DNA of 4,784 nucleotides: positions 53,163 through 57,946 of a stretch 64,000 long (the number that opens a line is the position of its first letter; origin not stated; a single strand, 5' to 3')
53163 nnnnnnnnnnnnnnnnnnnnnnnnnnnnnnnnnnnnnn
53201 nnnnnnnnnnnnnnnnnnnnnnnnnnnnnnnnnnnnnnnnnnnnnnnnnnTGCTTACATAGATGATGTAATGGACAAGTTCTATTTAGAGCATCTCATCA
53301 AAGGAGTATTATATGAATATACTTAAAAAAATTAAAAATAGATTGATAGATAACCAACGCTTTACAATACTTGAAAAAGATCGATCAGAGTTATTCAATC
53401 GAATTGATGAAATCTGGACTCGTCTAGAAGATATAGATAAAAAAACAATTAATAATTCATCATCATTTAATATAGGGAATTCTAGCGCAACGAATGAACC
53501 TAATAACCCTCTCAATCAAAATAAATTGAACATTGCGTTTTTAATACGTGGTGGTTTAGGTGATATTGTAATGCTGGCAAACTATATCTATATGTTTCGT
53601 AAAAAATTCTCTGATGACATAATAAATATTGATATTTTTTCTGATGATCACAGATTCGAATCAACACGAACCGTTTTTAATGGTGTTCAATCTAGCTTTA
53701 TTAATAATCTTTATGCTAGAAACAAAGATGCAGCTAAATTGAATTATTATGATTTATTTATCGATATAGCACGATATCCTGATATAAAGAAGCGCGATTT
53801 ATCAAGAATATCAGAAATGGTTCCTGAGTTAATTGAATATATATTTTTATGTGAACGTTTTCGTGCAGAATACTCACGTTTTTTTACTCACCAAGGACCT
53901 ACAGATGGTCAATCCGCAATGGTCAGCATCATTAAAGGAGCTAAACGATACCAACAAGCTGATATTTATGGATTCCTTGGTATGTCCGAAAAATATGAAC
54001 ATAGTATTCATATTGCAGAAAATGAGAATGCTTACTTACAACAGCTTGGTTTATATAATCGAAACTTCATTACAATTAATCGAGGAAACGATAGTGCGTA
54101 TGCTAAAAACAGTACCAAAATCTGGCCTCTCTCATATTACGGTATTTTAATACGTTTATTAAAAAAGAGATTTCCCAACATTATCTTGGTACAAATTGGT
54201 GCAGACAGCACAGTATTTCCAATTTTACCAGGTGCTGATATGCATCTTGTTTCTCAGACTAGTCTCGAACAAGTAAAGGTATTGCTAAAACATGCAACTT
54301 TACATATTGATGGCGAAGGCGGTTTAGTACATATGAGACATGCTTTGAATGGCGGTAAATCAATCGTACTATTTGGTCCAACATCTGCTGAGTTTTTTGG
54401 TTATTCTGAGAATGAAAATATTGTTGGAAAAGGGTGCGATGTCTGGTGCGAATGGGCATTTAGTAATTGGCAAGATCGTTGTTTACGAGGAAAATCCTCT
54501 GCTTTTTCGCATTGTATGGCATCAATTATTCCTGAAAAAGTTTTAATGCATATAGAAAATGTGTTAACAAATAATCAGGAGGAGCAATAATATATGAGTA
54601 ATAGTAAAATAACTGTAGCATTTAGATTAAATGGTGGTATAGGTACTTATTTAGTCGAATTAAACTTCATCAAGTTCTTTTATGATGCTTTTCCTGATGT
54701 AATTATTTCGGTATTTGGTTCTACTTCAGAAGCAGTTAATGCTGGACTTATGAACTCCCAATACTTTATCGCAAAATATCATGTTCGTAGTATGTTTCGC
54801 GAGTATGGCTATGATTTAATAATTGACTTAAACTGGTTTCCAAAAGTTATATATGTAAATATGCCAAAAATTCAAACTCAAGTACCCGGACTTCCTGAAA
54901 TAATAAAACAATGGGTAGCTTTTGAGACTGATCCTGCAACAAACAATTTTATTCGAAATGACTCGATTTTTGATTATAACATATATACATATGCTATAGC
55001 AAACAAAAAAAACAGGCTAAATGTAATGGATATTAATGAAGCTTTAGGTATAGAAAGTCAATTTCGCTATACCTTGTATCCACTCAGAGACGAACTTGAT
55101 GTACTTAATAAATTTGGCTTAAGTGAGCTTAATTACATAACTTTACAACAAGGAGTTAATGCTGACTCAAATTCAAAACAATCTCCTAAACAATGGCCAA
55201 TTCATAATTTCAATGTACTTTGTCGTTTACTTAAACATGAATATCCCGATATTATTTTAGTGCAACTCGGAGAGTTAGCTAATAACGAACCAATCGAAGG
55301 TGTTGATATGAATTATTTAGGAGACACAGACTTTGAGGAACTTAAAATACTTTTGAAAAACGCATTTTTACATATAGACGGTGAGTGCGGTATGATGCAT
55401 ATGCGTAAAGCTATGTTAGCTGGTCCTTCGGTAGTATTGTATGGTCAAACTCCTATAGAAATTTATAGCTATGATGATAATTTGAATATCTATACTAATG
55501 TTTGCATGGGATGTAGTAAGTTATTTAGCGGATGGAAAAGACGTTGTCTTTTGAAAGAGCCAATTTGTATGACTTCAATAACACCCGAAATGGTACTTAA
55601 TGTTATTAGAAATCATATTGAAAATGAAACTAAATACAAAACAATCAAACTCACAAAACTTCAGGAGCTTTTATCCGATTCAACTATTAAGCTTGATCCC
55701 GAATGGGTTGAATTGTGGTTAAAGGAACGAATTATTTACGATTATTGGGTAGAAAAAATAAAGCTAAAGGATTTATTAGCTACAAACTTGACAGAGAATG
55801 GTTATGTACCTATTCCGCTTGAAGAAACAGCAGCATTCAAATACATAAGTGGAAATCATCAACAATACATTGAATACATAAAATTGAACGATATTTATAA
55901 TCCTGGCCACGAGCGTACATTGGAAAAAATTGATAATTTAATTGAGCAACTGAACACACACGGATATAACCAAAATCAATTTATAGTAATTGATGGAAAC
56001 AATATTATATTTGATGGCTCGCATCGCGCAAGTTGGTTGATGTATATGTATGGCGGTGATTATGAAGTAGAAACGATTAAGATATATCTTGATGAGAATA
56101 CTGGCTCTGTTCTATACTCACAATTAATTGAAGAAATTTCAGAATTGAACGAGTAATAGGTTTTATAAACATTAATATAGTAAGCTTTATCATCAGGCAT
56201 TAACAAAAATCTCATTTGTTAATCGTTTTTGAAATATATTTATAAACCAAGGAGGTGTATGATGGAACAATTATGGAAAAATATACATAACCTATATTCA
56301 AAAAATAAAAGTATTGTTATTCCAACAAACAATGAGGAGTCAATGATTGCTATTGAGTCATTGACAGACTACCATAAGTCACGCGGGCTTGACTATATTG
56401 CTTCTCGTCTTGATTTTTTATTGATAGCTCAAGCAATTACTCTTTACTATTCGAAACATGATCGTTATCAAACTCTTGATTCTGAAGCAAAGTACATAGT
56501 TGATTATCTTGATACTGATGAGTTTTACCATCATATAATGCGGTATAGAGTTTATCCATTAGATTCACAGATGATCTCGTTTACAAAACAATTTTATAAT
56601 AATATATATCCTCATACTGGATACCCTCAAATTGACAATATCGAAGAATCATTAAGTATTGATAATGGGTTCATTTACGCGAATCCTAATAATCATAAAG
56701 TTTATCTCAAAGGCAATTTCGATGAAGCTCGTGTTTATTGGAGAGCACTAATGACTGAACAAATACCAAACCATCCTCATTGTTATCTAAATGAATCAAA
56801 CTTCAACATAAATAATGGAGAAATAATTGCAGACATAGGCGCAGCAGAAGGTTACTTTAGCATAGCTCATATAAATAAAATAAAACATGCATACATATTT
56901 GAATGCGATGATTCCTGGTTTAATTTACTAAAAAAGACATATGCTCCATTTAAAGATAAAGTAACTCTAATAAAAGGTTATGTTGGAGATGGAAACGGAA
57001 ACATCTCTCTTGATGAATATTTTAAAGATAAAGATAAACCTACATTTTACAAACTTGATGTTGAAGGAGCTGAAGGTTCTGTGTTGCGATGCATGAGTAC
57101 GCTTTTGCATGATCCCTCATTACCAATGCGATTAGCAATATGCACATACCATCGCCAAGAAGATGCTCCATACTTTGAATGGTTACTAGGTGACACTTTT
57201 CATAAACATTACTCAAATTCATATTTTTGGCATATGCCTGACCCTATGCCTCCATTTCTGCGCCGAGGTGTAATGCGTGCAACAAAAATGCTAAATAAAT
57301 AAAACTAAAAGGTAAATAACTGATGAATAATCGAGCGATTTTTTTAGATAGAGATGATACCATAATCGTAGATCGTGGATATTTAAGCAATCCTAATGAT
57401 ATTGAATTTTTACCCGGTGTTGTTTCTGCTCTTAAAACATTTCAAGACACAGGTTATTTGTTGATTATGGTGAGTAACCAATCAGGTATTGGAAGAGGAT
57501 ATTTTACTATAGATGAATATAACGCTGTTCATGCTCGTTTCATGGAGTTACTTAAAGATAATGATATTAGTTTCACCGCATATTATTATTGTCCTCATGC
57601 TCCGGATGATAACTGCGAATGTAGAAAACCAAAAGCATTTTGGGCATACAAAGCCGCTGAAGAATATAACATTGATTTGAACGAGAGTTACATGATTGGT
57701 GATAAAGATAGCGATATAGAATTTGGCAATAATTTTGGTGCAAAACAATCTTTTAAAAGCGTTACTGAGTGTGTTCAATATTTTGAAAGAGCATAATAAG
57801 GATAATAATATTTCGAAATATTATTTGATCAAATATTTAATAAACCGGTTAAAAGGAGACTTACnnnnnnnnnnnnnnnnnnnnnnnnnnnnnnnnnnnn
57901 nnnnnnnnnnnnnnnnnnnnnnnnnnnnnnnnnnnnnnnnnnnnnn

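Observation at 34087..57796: S-layer-glycan-like (slg-type) locus predicted to build a heptose-containing, methylated glycan next to four SLH-protein genes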

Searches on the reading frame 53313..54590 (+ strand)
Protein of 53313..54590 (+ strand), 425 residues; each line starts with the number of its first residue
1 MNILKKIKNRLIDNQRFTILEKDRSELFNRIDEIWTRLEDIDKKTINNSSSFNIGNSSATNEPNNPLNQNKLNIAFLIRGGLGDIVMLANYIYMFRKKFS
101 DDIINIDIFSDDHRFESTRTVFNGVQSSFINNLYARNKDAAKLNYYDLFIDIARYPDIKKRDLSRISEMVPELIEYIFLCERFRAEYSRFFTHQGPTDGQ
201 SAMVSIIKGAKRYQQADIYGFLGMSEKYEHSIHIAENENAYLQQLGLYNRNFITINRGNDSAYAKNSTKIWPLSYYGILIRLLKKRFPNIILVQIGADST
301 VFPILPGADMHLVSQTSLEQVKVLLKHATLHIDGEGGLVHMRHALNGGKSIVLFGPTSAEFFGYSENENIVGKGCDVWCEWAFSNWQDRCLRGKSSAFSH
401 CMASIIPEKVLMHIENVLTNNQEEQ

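Call 5: search_protein_families(library=pfam, proteins=[window:53313-54590:+])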
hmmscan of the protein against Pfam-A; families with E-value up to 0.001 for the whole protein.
window:53313-54590:+ (425 aa): 1 family
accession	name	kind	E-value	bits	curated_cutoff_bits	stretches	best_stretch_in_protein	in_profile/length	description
PF01075.23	Glyco_transf_9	-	2.4e-10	40.6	22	1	231-373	86-229/247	Glycosyltransferase family 9 (heptosyltransferase)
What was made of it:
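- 53313..54590 (+): GT9 heptosyltransferase-like protein (GT9a) with a Cys4 motif. Glyco_transf_9 40.6 bits (call 5).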

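Call 9: search_protein_families(library=ncbifam, proteins=[window:53313-54590:+], max_evalue=0.001)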
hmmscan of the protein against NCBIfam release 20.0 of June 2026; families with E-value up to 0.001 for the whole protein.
window:53313-54590:+ (425 aa): 2 families
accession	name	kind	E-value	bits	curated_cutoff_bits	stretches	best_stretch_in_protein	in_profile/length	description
TIGR02193.1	heptsyl_trn_I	equivalog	2.8e-08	33.4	185.3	1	267-417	192-319/320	lipopolysaccharide heptosyltransferase I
TIGR02195.1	heptsyl_trn_II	equivalog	8.1e-05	21.9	134.6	1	236-418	159-338/339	lipopolysaccharide heptosyltransferase II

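Call 28: search_solved_structures(query=window:53313-54590:+, max_evalue=10, show_alignments=1)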
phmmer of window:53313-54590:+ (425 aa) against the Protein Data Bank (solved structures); distinct sequences matched with E-value up to 10: 1.
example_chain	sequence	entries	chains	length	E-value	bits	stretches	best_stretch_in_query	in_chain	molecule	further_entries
1psw_A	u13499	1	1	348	0.41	12.9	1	311-362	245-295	ADP-HEPTOSE LPS HEPTOSYLTRANSFERASE II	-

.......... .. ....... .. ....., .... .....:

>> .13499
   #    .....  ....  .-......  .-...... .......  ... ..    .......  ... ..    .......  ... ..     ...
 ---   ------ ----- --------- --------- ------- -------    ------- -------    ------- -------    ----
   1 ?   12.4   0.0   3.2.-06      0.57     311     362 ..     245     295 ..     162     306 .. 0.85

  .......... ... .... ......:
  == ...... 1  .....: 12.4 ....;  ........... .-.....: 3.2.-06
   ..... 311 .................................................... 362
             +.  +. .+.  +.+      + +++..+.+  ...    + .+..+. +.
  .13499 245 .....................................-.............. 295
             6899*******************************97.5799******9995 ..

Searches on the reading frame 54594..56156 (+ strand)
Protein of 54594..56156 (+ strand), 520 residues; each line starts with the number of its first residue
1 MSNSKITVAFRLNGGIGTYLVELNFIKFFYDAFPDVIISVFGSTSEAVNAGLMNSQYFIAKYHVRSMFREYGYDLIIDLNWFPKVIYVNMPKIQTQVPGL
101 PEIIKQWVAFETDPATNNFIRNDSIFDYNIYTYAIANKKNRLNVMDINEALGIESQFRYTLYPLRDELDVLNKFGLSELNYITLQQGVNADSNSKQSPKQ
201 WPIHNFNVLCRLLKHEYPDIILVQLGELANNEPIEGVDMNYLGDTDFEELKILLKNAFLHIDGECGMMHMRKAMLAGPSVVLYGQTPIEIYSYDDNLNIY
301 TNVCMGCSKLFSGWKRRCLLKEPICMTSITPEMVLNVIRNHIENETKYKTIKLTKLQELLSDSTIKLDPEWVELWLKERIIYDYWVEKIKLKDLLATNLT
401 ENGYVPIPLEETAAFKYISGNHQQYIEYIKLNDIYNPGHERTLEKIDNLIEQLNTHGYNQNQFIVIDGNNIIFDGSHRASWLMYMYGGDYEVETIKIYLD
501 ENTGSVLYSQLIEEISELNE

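Call 5: search_protein_families(library=pfam, proteins=[window:54594-56156:+])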
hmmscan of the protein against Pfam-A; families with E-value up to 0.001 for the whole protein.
window:54594-56156:+ (520 aa): 1 family
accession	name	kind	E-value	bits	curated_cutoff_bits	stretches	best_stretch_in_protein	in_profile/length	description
PF01075.23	Glyco_transf_9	-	8.6e-07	29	22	1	194-309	114-235/247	Glycosyltransferase family 9 (heptosyltransferase)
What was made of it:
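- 54594..56156 (+): GT9 heptosyltransferase-like protein (GT9b) with a Cys4 motif and an unassigned C-terminal extension of about 175 aa. Glyco_transf_9 29 bits (call 5).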

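Call 9: search_protein_families(library=ncbifam, proteins=[window:54594-56156:+], max_evalue=0.001)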
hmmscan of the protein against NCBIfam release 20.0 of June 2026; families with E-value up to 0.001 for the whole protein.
window:54594-56156:+ (520 aa): 2 families
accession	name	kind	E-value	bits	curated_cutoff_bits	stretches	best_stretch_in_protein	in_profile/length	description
TIGR02195.1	heptsyl_trn_II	equivalog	8.8e-06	25.1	134.6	1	196-339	186-335/339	lipopolysaccharide heptosyltransferase II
TIGR02193.1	heptsyl_trn_I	equivalog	0.00011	21.6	185.3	1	196-291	191-289/320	lipopolysaccharide heptosyltransferase I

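Call 29: search_solved_structures(query=window:54594-56156:+, max_evalue=10, show_alignments=1)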
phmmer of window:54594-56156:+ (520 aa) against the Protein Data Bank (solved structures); distinct sequences matched with E-value up to 10: 3.
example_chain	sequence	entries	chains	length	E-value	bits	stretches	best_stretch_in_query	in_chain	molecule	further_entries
6dzi_k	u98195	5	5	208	1.5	10.8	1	367-412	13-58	30S ribosomal protein S3 | Small ribosomal subunit protein uS3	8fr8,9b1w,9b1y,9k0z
8yp6_c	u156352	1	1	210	1.5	10.8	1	367-412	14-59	Small ribosomal subunit protein uS3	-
32nj_C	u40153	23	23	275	2.4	10.1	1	367-412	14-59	Small ribosomal subunit protein uS3 | 30S ribosomal protein S3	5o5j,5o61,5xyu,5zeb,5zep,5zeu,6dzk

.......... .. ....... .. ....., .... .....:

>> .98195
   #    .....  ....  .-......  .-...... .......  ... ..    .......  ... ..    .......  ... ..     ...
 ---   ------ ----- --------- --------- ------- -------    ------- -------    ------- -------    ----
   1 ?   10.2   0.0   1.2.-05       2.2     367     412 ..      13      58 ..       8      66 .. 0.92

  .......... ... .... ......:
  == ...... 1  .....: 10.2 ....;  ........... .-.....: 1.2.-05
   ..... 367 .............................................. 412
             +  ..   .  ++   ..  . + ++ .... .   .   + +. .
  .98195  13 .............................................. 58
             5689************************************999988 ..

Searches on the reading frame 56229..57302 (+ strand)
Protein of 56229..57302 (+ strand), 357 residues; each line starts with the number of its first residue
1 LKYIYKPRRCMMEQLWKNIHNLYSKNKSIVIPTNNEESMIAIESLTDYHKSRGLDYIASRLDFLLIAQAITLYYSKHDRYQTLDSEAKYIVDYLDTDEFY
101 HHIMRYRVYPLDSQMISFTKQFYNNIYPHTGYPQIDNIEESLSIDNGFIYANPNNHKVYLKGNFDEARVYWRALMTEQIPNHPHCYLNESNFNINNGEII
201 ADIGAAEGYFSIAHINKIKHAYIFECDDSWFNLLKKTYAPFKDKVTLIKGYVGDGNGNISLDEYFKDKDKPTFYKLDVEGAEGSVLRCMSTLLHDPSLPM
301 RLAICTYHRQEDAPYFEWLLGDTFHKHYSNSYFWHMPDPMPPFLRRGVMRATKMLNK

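Call 5: search_protein_families(library=pfam, proteins=[window:56229-57302:+])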
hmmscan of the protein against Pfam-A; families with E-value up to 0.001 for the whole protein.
window:56229-57302:+ (357 aa): 0 families

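Call 9: search_protein_families(library=ncbifam, proteins=[window:56229-57302:+], max_evalue=0.001)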
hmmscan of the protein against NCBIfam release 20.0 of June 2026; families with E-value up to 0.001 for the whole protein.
window:56229-57302:+ (357 aa): 1 family
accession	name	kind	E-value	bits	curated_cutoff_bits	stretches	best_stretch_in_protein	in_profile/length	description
TIGR01444.1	fkbM_fam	subfamily_domain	9e-08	32.7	37.7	0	260-293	96-131/143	FkbM family methyltransferase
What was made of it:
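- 56229..57302 (+): Divergent FkbM-like methyltransferase. TIGR01444 32.7 bits against 37.7 (call 9).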

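Call 74: search_protein_families(library=pfam, proteins=[window:56229-57302:+], max_evalue=0.1)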
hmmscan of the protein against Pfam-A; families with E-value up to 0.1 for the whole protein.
window:56229-57302:+ (357 aa): 2 families
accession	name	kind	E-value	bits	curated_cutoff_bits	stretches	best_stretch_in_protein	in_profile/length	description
PF05050.19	Methyltransf_21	-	0.0091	16.6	22.7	1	259-305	100-144/173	Methyltransferase FkbM domain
PF19351.4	DUF5929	-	0.074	13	27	0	58-126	60-125/222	Domain of unknown function (DUF5929)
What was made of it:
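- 56229..57302 (+): Pfam 16.6 bits against 22.7 (call 74).
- Checked: FkbM2 (56229-57302) fails at 16.6 bits (call 74).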

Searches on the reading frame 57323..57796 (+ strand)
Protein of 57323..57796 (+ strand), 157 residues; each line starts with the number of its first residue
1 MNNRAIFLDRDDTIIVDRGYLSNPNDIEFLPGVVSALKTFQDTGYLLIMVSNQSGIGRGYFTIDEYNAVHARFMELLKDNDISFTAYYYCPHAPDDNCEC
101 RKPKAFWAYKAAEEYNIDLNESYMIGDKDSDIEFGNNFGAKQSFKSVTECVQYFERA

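Call 6: search_protein_families(library=pfam, proteins=[window:57323-57796:+], max_evalue=0.01)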
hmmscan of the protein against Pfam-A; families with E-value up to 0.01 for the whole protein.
window:57323-57796:+ (157 aa): 5 families
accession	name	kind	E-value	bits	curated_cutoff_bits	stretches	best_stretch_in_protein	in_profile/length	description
PF13242.12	Hydrolase_like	-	3.3e-10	40.2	22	1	100-141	2-44/75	HAD-hyrolase-like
PF08645.17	PNK3P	-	1e-08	35.5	22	1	7-128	4-126/161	Polynucleotide kinase 3 phosphatase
PF13419.12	HAD_2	-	1.1e-07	32.6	23.8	1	96-141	129-174/178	Haloacid dehalogenase-like hydrolase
PF00702.32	Hydrolase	-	1.7e-05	25.7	26.4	1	29-139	99-191/191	haloacid dehalogenase-like hydrolase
PF12710.13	HAD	-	0.0051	17.7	27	0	31-133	88-186/189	haloacid dehalogenase-like hydrolase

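Call 9: search_protein_families(library=ncbifam, proteins=[window:57323-57796:+], max_evalue=0.001)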
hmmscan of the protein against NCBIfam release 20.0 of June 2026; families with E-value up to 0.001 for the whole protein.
window:57323-57796:+ (157 aa): 13 families
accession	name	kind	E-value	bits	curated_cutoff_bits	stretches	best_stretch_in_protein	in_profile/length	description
NF006506.0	PRK08942.1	equivalog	2.8e-45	154.1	178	1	2-142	2-143/182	D-glycero-beta-D-manno-heptose 1,7-bisphosphate 7-phosphatase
TIGR00213.1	GmhB_yaeD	subfamily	3.5e-42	144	149.6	1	3-137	1-141/176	D-glycero-beta-D-manno-heptose 1,7-bisphosphate 7-phosphatase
TIGR01656.1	Histidinol-ppas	subfamily_domain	7.2e-38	129.8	84.15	1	5-144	2-144/149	histidinol-phosphate phosphatase domain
NF050049.1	HBPPhtaseGmhB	domain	7.5e-36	123.5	250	1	1-143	1-141/171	D-glycero-alpha-D-manno-heptose-1,7-bisphosphate 7-phosphatase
NF003937.0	PRK05446.1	equivalog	7.1e-33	114.1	443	1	1-142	1-145/355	bifunctional histidinol-phosphatase/imidazoleglycerol-phosphate dehydratase HisB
TIGR01662.1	HAD-SF-IIIA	subfamily_domain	8.7e-33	113.4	44.6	1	4-142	1-135/141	HAD-IIIA family hydrolase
TIGR01261.1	hisB_Nterm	equivalog_domain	3.1e-30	104.8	140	1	4-141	2-142/161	histidinol-phosphatase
NF005264.0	PRK06769.1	equivalog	1.3e-21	77.1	217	1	2-142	3-133/175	HAD-IIIA family hydrolase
TIGR01664.1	DNA-3'-Pase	equivalog_domain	3.3e-08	33.6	107.65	1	6-140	16-157/167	DNA 3'-phosphatase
NF009695.0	PRK13222.1-2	equivalog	2.2e-05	24.1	225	0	30-139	96-187/226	phosphoglycolate phosphatase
TIGR01663.1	PNK-3'Pase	equivalog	0.00012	20.6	502.8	1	9-68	170-233/520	bifunctional polynucleotide phosphatase/kinase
NF009804.0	PRK13288.1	equivalog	0.00041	19.9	218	0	96-143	132-179/215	pyrophosphatase PpaX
TIGR02253.1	CTE7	subfamily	0.00095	19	169.75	0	97-141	145-190/221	TIGR02253 family HAD-type hydrolase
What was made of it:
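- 57323..57796 (+): GmhB-like heptose-1,7-bisphosphate 7-phosphatase. NF006506 154 bits against 178; HAD-IIIA 113 bits, above 44.6 (call 9).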
